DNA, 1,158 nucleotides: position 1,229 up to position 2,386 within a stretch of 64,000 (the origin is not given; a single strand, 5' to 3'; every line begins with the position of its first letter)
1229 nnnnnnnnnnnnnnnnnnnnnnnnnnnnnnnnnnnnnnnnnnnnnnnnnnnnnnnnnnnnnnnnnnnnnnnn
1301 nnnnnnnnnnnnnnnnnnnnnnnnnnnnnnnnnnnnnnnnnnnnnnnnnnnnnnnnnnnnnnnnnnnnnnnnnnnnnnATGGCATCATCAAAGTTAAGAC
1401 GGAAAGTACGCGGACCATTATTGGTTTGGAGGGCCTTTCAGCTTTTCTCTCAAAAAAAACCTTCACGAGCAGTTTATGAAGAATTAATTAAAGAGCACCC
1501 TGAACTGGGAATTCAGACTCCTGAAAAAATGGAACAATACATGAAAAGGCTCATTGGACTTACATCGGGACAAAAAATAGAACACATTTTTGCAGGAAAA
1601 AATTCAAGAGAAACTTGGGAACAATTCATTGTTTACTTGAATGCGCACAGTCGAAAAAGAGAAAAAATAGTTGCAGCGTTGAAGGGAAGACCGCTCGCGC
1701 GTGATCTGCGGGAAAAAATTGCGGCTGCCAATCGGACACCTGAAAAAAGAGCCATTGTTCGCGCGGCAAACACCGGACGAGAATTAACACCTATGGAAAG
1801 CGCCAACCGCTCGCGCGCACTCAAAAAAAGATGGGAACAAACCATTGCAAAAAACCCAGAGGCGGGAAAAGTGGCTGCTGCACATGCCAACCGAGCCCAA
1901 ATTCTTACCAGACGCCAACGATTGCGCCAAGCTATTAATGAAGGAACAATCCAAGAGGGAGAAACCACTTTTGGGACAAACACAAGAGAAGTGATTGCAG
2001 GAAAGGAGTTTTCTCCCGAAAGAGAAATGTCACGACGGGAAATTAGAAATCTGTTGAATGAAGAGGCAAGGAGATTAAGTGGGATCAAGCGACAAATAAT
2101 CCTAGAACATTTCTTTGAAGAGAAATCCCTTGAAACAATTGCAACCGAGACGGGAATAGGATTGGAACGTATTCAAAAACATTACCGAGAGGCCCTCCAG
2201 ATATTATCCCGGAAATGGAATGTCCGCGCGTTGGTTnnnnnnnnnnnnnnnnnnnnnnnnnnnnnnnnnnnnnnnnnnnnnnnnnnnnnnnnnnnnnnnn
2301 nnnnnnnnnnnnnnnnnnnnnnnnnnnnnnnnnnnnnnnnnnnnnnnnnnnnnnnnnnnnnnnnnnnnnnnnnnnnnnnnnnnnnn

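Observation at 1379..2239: Archaeal protein with a C-terminal HTH resembling bacterial sigma-70 region 4, next to a 409-aa coiled-coil protein and two tRNAs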

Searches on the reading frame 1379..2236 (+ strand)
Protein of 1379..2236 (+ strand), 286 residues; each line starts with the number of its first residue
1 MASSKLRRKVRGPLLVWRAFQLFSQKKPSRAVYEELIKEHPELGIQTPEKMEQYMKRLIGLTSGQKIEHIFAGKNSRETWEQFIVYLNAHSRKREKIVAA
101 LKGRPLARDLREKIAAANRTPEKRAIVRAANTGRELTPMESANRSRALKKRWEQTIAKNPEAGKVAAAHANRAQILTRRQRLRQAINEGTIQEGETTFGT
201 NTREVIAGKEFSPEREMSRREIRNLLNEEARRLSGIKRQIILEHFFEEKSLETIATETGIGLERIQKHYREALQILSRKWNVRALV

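Call 4: search_protein_families(library=pfam, proteins=[window:1379-2236:+], max_evalue=1)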
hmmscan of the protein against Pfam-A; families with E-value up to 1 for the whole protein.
window:1379-2236:+ (286 aa): 6 families
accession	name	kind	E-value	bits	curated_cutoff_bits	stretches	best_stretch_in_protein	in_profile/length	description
PF04545.22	Sigma70_r4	-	7.4e-06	25.8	24.1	1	232-276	4-48/50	Sigma-70, region 4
PF08281.18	Sigma70_r4_2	-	0.0009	19.3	25.7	1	231-274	9-52/54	Sigma-70, region 4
PF01297.22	ZnuA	-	0.02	14.8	29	1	205-263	180-232/263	Zinc-uptake complex component A periplasmic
PF17762.8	HTH_ParB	-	0.17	12.4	22.6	0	135-195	2-63/102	ParB HTH domain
PF23270.1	HAD_RAM2_N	-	0.32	11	27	1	103-182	54-127/220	Glycerol-3-phosphate acyltransferase RAM2-like, HAD-like domain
PF07719.23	TPR_2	-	0.41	11.4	27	0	166-187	1-22/34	Tetratricopeptide repeat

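Call 5: search_protein_families(library=ncbifam, proteins=[window:1379-2236:+], max_evalue=1)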
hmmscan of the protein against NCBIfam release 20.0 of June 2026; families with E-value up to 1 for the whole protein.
window:1379-2236:+ (286 aa): 17 families
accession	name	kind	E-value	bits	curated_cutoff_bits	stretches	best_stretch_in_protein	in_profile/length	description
TIGR02937.1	sigma70-ECF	superfamily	1.2e-07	31.5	42.9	1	171-279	85-164/165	sigma-70 family RNA polymerase sigma factor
TIGR02985.1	Sig70_bacteroi1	subfamily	3.7e-07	30.5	126.4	1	178-277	69-159/162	RNA polymerase sigma-70 factor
NF005248.0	PRK06759.1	equivalog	8.2e-06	25.6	133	1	216-276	90-150/156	RNA polymerase factor sigma-70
TIGR02984.1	Sig-70_plancto1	subfamily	3e-05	23.7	183.75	1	175-276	86-184/189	RNA polymerase sigma-70 factor, Planctomycetaceae-specific subfamily 1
TIGR02394.1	rpoS_proteo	equivalog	0.00092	18.8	378.7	1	205-279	194-273/285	RNA polymerase sigma factor RpoS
NF008888.0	PRK11922.1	equivalog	0.0012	18.5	204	1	178-276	98-192/231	RNA polymerase sigma factor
NF007223.0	PRK09641.1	equivalog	0.002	18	209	1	195-262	99-166/187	RNA polymerase sigma factor SigW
NF007224.0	PRK09642.1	equivalog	0.0072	16.3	212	1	216-281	90-155/160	RNA polymerase sigma factor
TIGR02997.1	Sig70-cyanoRpoD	subfamily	0.0089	15.3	384.5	1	139-276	157-297/298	RNA polymerase sigma factor, RpoD/SigA family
TIGR02980.1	SigBFG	subfamily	0.015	15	234.35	1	149-278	96-224/227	SigB/SigF/SigG family RNA polymerase sigma factor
NF009166.1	PRK12513.1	equivalog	0.017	14.8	206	1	176-279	88-185/193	RNA polymerase sigma factor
TIGR02948.1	SigW_bacill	equivalog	0.065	13.3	243.1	1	197-265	101-169/187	RNA polymerase sigma factor SigW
TIGR01637.1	phage_arpU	subfamily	0.072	13.3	43.1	1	178-273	29-123/136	ArpU family phage packaging/lysis transcriptional regulator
NF009172.0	PRK12519.1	subfamily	0.082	12.4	222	1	190-277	105-186/194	RNA polymerase sigma factor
NF007774.0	PRK10461.1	equivalog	0.09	11.6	498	1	184-254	29-97/351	FAD:protein FMN transferase ApbE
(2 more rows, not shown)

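Call 7: find_homologous_proteins(query=window:1379-2236:+, max_evalue=0.001)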
Query window:1379-2236:+ (286 aa): 1 proteins with E <= 0.001 among 2109 candidates.
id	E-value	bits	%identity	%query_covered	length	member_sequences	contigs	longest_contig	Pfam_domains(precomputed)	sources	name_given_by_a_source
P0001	1.2e-176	604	100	100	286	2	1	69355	PF04545.23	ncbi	-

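Call 13: find_encoding_contigs(protein=P0001, flank=6000, max_places=6)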
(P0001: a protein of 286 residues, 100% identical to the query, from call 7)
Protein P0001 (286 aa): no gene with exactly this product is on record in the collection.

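Call 14: find_encoding_contigs(protein=P0002, flank=6000, max_places=6)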
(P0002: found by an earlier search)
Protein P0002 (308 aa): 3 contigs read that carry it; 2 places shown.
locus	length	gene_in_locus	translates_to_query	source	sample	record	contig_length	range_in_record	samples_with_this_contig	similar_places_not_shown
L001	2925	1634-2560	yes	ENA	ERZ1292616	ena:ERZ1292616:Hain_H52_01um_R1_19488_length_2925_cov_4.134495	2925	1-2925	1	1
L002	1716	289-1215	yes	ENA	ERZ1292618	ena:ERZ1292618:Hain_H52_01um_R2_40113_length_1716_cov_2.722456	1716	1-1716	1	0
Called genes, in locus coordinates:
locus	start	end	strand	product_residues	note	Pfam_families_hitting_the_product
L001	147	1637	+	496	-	-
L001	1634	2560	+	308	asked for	PF04545:Sigma70_r4 (weak)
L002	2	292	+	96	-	?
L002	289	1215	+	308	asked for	PF04545:Sigma70_r4 (weak)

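Call 15: search_solved_structures(query=window:1379-2236:+, max_evalue=10, show_alignments=3)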
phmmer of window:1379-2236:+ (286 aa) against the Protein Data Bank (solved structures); distinct sequences matched with E-value up to 10: 1.
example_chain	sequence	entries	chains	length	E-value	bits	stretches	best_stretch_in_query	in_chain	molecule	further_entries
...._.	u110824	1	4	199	0.15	14.9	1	125-203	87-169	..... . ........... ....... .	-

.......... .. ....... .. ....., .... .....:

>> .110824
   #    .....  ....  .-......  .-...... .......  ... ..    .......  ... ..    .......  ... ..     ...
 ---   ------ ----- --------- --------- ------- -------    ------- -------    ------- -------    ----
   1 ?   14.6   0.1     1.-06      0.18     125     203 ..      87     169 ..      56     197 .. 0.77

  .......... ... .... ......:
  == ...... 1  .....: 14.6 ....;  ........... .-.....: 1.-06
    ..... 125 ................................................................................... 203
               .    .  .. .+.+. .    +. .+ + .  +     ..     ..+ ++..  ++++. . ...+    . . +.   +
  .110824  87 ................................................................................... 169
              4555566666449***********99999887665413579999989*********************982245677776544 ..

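Call 17: search_protein_representatives(protein=window:1379-2236:+)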
Query: 286 residues. Proteins with E-value up to 0.001 (for the whole library): 3; up to 1e-10: 2; up to 1e-30: 1. The best 3 are listed.
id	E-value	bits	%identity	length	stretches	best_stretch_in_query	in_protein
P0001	3.7e-177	603.5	100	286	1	1-286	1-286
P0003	9.9e-19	84.3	94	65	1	55-105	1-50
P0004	2.3e-07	47.1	36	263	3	211-277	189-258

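Call 20: search_protein_families(library=pfam, proteins=[P0004], max_evalue=10)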
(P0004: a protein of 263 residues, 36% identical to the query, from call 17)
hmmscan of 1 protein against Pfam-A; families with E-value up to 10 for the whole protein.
P0004 (263 aa): 4 families
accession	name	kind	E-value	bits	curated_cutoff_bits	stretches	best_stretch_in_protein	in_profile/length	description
PF07460.16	NUMOD3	-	1.2e-11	44.8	20.4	3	23-51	1-36/37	NUMOD3 motif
PF04545.22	Sigma70_r4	-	7.7e-06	25.8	24.1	1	208-258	2-49/50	Sigma-70, region 4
PF23082.1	Myb_DNA-binding_2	-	0.035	14.6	27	1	65-85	27-47/70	Myb-like DNA-binding domain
PF03450.22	CO_deh_flav_C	-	0.097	13.3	25.5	0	40-80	38-78/102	CO dehydrogenase flavoprotein C-terminal domain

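Call 23: find_homologous_proteins(query=A1, max_evalue=0.01)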
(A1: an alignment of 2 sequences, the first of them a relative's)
Query A1 (2 sequences) (286 aa, profile of the alignment): 148 proteins with E <= 0.01 among 8000 candidates; the best 120 are listed.
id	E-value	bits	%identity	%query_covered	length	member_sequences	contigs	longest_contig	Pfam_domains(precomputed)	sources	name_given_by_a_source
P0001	3.9e-155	534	100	100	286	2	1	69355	PF04545.23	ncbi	-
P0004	1.1e-132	460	26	70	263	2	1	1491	PF07460.17,PF04545.23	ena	-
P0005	7.0e-44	168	40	15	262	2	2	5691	PF07460.17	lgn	-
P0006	1.4e-14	72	38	20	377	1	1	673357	PF07460.17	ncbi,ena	-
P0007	2.1e-10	58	30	35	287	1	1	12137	PF07460.17,PF01541.31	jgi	-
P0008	2.9e-10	58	45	15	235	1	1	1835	PF07460.17,PF01541.31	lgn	-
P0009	2.2e-9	55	28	49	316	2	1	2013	PF07460.17,PF01541.31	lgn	-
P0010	2.7e-9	55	35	33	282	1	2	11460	PF07460.17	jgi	jgi:hypothetical protein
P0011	3.5e-9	54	38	20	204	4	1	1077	PF07460.17,PF01541.31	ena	-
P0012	5.3e-9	54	42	8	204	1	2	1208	PF07460.17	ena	-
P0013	7.9e-9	53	25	19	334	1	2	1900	PF07460.17,PF22083.3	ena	-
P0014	9.8e-9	53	38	16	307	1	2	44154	PF07460.17,PF01541.31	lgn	-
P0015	1.2e-8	53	22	18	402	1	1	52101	PF07460.17,PF01541.31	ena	-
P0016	1.9e-8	52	38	9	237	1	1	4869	PF07460.17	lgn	-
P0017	4.1e-8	51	38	20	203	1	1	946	PF07460.17,PF01541.31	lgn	-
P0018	5.1e-8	51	33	9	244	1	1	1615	PF07460.17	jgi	jgi:hypothetical protein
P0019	6.4e-8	50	23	29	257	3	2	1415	PF07460.17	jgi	-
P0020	6.5e-8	50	-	-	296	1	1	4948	PF07460.17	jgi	jgi:group I intron endonuclease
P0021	1.1e-7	49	36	22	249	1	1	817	PF07460.17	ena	-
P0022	1.2e-7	49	65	9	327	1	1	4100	PF07460.17,PF01541.31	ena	-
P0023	1.3e-7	49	50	8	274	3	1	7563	PF07460.17,PF01541.31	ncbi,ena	-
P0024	1.5e-7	49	38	15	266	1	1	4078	PF07460.17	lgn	-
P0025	1.7e-7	49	46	10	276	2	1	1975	PF07460.17,PF01541.31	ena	-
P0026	1.8e-7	49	40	9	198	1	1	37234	PF07460.17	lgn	-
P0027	2.4e-7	48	44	15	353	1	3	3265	PF07460.17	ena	-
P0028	2.5e-7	48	-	-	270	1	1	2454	PF07460.17,PF01541.31,PF20987.4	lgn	-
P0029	2.9e-7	48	34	24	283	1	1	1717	PF07460.17,PF18741.8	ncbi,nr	ncbi:MAG: NUMOD3 domain-containing DNA-binding protein [Deltaproteobacteria bacterium]|nr:NUMOD3 dom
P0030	3.8e-7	48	32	20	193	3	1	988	PF07460.17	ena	-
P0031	4.0e-7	48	39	17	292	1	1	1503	PF07460.17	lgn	-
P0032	4.4e-7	48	33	15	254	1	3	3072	PF07460.17,PF01541.31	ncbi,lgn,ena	-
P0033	5.7e-7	47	37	26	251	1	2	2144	PF07460.17,PF01541.31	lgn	-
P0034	6.4e-7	47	32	20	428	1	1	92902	PF07460.17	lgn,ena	-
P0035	1.3e-6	46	42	8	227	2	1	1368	PF07460.17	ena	-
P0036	1.3e-6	46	33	15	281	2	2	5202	PF07460.17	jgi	jgi:group I intron endonuclease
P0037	1.6e-6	46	42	9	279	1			PF07460.17,PF01541.31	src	-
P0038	2.2e-6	45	29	34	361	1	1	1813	PF07460.17,PF04480.19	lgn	-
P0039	4.0e-6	44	33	15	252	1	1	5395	PF07460.17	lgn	-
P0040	4.1e-6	44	46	19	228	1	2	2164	PF07460.17,PF01844.30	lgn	-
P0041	4.5e-6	44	49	18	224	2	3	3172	PF07460.17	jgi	jgi:hypothetical protein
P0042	5.5e-6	44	28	24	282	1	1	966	PF07460.17,PF01541.31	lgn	-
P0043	5.5e-6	44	35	9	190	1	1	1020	PF07460.17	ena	-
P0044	6.1e-6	44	27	16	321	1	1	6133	PF07460.17,PF01541.31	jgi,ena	-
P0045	6.2e-6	44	42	9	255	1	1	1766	PF07460.17,PF01541.31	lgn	-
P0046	6.3e-6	44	30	14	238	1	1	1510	PF07460.17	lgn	-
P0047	7.3e-6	44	40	20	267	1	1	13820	PF07460.17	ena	-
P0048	7.8e-6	43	32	21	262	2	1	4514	PF07460.17,PF01844.30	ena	-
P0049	9.6e-6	43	37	14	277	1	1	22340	PF07460.17,PF01541.31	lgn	-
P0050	1.1e-5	43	31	32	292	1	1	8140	PF07460.17,PF01541.31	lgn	-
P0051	1.1e-5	43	31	33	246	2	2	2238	PF07460.17,PF01541.31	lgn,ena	-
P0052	1.1e-5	43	40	16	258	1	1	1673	PF07460.17,PF01541.31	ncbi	-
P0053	1.6e-5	42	21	70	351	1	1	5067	PF07460.17,PF01541.31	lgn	-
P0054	1.7e-5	42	54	8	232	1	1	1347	PF07460.17,PF19835.7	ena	-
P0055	1.8e-5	42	37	18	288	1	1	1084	PF07460.17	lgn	-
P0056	2.0e-5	42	26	34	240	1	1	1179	PF07460.17,PF01541.31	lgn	-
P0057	2.1e-5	42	40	10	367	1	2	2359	PF07460.17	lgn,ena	-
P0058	2.1e-5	42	31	23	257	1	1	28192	PF07460.17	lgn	-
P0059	2.2e-5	42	22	16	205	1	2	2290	PF07460.17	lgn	-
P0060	2.6e-5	42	32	23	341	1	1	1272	PF07460.17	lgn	-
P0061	2.8e-5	42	55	8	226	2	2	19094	PF07460.17,PF01541.31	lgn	-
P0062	3.1e-5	41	-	-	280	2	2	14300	PF07460.17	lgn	-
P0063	3.4e-5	41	-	-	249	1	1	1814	PF07460.17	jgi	-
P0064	3.7e-5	41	23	20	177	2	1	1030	PF07460.17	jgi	-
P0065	3.9e-5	41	38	9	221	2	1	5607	PF07460.17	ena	-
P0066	4.6e-5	41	43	16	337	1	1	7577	PF07460.17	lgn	-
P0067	4.6e-5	41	34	24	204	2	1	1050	PF07460.17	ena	-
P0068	5.0e-5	41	27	15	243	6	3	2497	PF07460.17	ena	-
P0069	5.6e-5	41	-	-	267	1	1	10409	PF07460.17,PF01541.31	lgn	-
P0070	5.6e-5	41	35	15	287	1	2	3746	PF07460.17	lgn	-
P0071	6.0e-5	41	50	15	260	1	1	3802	PF07460.17,PF01541.31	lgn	-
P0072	6.1e-5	40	28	30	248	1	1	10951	PF07460.17,PF01541.31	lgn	-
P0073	6.4e-5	40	34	17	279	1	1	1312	PF07460.17,PF13392.13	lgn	-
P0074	8.1e-5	40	35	27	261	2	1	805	PF07460.17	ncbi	ncbi:unnamed protein product, partial [marine sediment metagenome]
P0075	9.3e-5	40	43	8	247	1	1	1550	PF07460.17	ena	-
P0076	9.9e-5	40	45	13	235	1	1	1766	PF07460.17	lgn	-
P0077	1.0e-4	40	35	27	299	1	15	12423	PF07460.17,PF01541.31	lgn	-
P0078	1.2e-4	40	35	23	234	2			PF07460.17,PF01541.31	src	-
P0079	1.2e-4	40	-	-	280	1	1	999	PF07460.17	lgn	-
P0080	1.2e-4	39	31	13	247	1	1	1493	PF07460.17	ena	-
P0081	1.3e-4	39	45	8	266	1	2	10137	PF07460.17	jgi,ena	-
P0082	1.3e-4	39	-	-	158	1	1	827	PF07460.17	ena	-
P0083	1.4e-4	39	-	-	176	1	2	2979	PF07460.17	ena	-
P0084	1.8e-4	39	31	25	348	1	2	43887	PF07460.17,PF01541.31,PF22083.3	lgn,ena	-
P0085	1.9e-4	39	-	-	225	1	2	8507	PF07460.17,PF01541.31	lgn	-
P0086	2.2e-4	39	47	10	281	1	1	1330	PF07460.17,PF13936.13,PF01541.31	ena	-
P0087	2.4e-4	39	32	24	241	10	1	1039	PF07460.17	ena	-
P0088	2.8e-4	38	38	11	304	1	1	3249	PF07460.17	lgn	-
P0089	3.0e-4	38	47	10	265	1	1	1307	PF07460.17,PF01541.31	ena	-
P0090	3.2e-4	38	47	10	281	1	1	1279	PF07460.17,PF01541.31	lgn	-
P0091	3.2e-4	38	25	41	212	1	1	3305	PF07460.17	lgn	-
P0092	3.3e-4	38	43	15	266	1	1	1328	PF07460.17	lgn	-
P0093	3.4e-4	38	30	36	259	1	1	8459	PF07460.17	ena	-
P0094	3.4e-4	38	42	8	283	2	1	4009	PF07460.17,PF01541.31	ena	-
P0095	3.6e-4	38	47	16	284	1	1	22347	PF07460.17,PF01541.31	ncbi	-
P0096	4.2e-4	38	67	5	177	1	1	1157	PF07460.17,PF01844.30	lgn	-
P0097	4.5e-4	38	-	-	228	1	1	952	PF07460.17,PF01541.31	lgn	-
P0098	4.6e-4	38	-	-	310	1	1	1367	PF07460.17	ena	-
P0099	5.5e-4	37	44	9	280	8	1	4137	PF07460.17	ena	-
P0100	6.1e-4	37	29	17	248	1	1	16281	PF07460.17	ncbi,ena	-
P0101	7.6e-4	37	32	36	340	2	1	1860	PF07460.17,PF22945.3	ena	-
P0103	8.8e-4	37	31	21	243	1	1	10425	PF07460.17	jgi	-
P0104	9.0e-4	37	22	19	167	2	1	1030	PF07460.17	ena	-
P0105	9.2e-4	37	-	-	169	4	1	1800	PF07460.17,PF01541.31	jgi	-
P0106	9.5e-4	37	28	23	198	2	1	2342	PF07460.17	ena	-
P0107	1.0e-3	36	48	7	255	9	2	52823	PF07460.17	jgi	jgi:hypothetical protein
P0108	1.0e-3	36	43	7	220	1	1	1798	PF07460.17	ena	-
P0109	1.1e-3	36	34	19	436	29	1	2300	PF07460.17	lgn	-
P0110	1.1e-3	36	33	21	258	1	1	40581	PF07460.17,PF01541.31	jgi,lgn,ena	-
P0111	1.1e-3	36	30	33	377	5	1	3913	PF07460.17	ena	-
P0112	1.1e-3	36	43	14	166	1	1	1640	PF07460.17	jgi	jgi:hypothetical protein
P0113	1.1e-3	36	43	7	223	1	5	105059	PF07460.17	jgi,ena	jgi:hypothetical protein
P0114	1.3e-3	36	31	23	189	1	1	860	PF07460.17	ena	-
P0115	1.6e-3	36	36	19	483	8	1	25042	PF07460.17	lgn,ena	-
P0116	1.6e-3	36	34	20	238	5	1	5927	PF07460.17,PF01541.31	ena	-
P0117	1.7e-3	36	48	9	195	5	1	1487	PF07460.17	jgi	-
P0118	1.7e-3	36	-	-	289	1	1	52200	PF07460.17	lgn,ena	-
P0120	1.8e-3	36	59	8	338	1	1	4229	PF07460.17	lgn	-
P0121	1.8e-3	36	40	9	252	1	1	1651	PF07460.17,PF01541.31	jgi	jgi:group I intron endonuclease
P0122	1.9e-3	36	33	17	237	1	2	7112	PF07460.17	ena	-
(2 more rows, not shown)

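Call 25: find_encoding_contigs(protein=P0003, flank=10000)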
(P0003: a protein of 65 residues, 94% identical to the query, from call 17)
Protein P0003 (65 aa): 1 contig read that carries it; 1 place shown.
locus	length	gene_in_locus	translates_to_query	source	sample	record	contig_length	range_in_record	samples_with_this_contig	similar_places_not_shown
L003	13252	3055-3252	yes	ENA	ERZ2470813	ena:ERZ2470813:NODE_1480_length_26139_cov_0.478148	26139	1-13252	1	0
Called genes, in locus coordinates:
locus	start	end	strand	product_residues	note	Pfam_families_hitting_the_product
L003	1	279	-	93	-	?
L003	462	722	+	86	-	-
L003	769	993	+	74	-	-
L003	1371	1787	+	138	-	-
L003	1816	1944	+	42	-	-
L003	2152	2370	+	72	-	-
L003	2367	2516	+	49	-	-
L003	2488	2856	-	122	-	-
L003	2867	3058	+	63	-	-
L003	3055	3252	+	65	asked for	-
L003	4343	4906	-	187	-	PF00480:ROK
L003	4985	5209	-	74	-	PF14438:SM-ATX (weak), PF01423:LSM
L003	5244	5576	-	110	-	-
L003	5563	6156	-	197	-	PF06564:CBP_BcsQ (weak), PF13614:AAA_31, PF01656:CbiA (weak), PF10609:ParA (weak)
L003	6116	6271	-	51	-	-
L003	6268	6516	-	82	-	-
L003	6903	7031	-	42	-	-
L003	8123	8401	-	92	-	-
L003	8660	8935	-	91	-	-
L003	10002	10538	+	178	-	-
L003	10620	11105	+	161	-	-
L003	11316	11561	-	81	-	-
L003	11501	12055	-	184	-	PF09334:tRNA-synt_1g (weak)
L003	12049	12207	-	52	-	-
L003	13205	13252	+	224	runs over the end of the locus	PF14551:MCM_N, PF17207:MCM_OB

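Call 26: find_encoding_contigs(protein=P0005, flank=6000)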
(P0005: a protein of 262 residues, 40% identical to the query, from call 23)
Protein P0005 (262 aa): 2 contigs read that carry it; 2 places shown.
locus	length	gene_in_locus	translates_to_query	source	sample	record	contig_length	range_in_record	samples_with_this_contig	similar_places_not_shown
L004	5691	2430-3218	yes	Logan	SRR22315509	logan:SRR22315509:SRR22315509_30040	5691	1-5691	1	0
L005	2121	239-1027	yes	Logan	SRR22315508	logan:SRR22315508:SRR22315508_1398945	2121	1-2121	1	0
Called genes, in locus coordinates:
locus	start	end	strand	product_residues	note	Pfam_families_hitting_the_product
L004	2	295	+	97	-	?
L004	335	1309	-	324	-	-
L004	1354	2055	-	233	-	PF02592:Vut_1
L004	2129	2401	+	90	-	PF14512:TM1586_NiRdase (faint), PF00881:Nitroreductase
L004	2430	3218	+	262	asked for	PF07460:NUMOD3 (faint)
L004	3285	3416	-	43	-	-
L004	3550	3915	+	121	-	-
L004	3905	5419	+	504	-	PF00587:tRNA-synt_2b, PF03129:HGTP_anticodon, PF09180:ProRS-C_1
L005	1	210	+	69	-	?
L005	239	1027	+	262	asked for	PF07460:NUMOD3 (faint)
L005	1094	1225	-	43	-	-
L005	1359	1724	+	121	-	-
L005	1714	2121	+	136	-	?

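Call 27: find_encoding_contigs(protein=P0004, flank=6000)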
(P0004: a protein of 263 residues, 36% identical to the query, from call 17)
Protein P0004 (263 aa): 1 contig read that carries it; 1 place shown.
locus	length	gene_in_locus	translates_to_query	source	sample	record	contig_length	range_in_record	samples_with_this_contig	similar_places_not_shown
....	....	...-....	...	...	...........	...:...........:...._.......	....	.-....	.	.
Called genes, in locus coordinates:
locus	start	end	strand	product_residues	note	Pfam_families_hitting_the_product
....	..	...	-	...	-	-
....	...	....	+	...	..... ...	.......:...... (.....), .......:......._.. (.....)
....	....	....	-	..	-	?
